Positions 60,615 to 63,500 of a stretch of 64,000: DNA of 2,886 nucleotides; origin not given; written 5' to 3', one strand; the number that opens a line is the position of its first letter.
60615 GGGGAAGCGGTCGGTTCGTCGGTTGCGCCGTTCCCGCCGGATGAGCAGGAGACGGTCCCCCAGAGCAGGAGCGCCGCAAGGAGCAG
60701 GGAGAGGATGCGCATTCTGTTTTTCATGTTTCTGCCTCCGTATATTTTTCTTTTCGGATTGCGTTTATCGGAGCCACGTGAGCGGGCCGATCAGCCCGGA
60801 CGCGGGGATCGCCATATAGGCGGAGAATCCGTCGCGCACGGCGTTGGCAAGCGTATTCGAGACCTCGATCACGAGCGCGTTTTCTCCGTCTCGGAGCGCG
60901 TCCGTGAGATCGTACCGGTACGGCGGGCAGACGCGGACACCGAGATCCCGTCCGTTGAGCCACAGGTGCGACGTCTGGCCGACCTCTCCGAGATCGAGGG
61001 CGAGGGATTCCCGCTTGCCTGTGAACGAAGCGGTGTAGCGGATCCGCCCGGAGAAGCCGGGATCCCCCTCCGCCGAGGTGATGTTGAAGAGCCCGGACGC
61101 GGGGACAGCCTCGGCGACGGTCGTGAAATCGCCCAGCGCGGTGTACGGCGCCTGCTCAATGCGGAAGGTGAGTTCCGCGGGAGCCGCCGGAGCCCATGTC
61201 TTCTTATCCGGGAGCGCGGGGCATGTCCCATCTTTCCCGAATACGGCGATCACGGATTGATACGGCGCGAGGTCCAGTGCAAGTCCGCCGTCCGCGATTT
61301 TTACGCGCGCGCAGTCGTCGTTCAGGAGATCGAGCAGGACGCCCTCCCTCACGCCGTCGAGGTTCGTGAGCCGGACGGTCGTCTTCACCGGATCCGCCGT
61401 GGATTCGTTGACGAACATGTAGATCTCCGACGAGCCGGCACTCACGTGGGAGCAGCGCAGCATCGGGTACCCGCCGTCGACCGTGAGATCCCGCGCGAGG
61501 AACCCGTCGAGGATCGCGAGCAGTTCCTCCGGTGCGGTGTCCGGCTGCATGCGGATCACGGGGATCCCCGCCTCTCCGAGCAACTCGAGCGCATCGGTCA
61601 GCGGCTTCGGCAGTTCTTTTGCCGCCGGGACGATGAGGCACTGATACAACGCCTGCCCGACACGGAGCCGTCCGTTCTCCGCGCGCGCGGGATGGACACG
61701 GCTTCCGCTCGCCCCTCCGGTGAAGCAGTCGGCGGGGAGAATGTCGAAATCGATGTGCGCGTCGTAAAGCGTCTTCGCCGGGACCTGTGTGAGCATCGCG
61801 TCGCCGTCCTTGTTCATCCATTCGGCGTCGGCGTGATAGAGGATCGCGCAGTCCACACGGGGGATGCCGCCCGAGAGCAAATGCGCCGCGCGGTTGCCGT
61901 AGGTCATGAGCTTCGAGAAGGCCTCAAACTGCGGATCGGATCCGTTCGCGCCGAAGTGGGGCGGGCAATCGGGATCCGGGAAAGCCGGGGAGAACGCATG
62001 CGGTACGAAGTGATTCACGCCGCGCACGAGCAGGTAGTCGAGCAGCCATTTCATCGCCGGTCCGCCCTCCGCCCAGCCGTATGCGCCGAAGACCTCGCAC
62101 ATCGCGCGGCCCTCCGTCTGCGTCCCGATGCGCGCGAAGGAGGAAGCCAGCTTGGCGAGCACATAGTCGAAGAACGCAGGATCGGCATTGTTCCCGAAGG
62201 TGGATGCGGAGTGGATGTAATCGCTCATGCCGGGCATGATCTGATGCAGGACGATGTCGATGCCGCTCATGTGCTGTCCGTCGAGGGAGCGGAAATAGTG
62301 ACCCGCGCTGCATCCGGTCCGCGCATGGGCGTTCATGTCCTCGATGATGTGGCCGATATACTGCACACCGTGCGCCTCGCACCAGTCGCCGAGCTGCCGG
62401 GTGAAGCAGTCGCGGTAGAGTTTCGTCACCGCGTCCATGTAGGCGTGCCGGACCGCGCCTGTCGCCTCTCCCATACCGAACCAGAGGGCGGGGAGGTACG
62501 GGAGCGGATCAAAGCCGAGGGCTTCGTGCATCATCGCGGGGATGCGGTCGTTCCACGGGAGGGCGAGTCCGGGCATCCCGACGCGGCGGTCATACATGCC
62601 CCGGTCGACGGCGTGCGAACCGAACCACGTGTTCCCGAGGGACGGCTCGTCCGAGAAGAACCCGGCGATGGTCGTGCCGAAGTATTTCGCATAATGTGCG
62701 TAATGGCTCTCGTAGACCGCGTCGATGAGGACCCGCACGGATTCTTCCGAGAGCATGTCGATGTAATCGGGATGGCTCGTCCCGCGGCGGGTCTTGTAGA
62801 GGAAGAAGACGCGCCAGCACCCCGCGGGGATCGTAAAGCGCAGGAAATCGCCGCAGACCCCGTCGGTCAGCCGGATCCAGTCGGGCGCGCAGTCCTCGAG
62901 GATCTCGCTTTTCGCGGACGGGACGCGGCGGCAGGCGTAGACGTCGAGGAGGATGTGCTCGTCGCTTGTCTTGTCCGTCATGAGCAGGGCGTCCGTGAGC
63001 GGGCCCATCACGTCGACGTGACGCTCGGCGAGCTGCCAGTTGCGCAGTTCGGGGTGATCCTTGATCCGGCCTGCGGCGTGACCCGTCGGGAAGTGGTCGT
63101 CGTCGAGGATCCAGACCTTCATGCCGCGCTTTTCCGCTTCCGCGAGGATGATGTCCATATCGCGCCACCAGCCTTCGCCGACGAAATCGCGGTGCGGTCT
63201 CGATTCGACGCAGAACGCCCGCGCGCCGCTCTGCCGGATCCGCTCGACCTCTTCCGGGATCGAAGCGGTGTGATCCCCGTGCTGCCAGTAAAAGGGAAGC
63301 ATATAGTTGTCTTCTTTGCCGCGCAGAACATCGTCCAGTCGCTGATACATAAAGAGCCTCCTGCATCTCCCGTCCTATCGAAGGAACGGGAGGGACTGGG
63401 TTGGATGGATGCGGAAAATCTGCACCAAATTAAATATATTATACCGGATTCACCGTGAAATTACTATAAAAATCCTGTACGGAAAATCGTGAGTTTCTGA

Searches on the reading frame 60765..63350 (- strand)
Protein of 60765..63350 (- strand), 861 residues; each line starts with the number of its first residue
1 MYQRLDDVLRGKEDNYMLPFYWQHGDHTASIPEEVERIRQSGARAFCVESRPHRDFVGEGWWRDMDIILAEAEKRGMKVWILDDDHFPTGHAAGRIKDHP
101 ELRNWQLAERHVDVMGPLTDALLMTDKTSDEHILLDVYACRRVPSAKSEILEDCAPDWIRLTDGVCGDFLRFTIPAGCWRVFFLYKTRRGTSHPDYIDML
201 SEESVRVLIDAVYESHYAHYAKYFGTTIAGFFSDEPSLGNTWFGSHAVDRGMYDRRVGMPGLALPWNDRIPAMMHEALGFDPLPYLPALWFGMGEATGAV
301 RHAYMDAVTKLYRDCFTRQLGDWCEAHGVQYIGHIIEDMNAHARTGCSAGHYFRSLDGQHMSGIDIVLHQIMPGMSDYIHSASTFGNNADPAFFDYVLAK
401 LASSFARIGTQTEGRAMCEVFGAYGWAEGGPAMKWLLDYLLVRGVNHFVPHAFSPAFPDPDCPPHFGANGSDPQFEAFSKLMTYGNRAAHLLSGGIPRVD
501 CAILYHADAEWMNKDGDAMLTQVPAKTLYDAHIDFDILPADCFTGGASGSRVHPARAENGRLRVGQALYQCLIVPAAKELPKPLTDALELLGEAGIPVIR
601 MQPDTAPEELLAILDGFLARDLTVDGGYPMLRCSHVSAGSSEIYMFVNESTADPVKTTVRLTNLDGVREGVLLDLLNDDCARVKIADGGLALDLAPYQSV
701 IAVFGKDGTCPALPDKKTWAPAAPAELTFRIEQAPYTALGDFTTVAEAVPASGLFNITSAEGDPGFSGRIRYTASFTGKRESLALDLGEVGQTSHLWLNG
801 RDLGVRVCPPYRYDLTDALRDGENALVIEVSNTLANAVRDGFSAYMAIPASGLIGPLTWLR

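Call 41: search_protein_families(library=pfam, proteins=[window:60765-63350:-], max_evalue=0.001)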
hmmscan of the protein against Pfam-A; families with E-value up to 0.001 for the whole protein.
window:60765-63350:- (861 aa): 1 family
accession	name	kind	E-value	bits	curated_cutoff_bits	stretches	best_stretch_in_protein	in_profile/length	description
PF17132.9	Glyco_hydro_106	-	6.4e-05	22.1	29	1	265-606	314-630/743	alpha-L-rhamnosidase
